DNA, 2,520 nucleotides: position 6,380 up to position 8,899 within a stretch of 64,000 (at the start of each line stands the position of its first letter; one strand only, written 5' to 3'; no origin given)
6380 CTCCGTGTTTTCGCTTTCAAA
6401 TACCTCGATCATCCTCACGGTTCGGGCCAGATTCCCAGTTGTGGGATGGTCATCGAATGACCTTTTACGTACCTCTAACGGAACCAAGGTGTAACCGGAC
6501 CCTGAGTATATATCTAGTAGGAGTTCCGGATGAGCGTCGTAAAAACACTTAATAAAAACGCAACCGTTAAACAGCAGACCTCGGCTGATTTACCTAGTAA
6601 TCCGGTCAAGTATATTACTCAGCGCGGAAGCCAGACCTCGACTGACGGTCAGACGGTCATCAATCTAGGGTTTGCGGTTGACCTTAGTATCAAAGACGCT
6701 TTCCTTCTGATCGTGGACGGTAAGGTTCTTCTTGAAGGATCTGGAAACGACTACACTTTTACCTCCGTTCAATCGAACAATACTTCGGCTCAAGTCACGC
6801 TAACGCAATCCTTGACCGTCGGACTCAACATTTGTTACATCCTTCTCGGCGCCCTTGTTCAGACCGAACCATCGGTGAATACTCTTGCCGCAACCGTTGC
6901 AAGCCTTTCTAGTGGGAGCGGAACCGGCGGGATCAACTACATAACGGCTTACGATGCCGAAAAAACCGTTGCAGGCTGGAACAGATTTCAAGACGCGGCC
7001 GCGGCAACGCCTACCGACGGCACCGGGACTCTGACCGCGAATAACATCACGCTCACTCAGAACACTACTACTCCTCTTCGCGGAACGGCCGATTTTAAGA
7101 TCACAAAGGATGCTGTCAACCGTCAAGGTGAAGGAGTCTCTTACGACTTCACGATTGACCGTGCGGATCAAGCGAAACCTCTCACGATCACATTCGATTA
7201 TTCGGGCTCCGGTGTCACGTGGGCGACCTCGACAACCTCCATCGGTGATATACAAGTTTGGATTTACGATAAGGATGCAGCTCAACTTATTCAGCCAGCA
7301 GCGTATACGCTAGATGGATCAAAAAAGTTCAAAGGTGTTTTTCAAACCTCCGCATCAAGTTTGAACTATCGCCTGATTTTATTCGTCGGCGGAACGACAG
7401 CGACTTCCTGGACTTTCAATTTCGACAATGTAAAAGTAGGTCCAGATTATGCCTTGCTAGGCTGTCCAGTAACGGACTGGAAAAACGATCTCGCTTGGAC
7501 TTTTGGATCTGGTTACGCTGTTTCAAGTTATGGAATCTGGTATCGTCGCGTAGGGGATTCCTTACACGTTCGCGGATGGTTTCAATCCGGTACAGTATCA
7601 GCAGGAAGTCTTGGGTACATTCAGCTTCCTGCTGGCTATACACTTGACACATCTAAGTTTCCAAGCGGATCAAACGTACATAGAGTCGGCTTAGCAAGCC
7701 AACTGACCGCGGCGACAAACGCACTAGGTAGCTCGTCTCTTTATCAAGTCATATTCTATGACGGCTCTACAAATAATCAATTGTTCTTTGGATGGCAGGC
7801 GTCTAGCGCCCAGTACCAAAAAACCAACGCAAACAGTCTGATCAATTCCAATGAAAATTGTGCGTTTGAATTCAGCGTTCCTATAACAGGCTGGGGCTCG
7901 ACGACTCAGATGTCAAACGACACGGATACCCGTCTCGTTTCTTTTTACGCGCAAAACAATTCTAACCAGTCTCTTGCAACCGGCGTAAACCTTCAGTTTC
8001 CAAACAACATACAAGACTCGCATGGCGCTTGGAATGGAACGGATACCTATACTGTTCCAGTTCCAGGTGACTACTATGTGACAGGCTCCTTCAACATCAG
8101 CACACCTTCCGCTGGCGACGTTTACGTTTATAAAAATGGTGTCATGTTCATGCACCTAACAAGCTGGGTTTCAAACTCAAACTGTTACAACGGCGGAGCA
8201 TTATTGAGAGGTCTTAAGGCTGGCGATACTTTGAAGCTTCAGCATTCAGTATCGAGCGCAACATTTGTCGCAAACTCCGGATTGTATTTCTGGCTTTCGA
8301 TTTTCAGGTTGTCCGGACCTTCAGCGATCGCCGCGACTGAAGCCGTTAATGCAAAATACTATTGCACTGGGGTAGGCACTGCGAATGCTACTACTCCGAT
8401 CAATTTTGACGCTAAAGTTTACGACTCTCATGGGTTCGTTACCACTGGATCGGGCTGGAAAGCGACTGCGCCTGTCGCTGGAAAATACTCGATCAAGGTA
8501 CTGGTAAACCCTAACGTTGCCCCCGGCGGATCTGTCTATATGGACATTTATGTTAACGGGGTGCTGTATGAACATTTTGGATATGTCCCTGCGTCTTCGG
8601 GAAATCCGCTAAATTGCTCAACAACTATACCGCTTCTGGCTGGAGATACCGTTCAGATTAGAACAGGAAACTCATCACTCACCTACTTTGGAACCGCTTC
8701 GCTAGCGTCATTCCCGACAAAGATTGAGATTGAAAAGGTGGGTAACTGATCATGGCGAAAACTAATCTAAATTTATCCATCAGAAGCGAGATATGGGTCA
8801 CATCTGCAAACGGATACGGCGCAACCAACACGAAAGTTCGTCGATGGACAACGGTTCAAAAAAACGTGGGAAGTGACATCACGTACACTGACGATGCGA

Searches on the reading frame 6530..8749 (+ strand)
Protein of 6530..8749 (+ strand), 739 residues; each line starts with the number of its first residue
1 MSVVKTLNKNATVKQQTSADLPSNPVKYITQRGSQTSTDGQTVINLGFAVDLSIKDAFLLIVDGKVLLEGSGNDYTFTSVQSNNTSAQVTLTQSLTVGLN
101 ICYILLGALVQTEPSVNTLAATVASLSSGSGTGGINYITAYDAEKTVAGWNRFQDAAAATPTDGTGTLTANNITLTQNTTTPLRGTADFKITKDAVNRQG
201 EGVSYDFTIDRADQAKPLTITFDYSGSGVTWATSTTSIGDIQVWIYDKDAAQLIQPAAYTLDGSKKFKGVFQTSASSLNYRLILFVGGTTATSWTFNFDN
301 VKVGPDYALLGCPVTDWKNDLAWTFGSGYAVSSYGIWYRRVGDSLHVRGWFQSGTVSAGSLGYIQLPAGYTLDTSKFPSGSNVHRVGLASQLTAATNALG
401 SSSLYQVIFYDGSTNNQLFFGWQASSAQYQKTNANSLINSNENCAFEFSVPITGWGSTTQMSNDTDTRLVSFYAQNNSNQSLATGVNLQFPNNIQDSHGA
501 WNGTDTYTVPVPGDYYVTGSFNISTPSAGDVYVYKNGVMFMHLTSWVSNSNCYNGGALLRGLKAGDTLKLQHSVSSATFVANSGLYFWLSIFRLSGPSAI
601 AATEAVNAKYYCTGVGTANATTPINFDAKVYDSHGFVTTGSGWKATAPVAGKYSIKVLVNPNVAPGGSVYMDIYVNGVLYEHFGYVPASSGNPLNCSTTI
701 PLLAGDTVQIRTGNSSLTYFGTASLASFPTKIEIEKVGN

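Call 8: search_protein_families(library=phrogs, proteins=[window:6530-8749:+], max_evalue=0.00001)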
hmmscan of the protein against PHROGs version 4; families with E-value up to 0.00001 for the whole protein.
window:6530-8749:+ (739 aa): 0 families

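Call 30: find_encoding_contigs(protein=window:6530-8749:+, flank=10000, max_places=10)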
Protein window:6530-8749:+ (739 aa): 5 contigs read that carry it; 1 place shown.
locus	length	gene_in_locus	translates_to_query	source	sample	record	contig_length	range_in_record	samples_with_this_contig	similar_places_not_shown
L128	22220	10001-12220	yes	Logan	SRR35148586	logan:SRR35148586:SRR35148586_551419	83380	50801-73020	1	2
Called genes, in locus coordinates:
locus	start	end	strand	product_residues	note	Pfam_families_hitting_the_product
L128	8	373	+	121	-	-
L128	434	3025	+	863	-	-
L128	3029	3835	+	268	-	-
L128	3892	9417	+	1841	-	PF00386:C1q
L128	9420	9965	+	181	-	-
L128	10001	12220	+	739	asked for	PF18573:BclA_C (weak)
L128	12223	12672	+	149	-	-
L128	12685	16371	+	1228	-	-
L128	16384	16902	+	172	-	-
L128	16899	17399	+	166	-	-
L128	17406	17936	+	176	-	-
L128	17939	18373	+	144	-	-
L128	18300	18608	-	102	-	-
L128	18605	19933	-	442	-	PF00270:DEAD (weak), PF04851:ResIII, PF00271:Helicase_C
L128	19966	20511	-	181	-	-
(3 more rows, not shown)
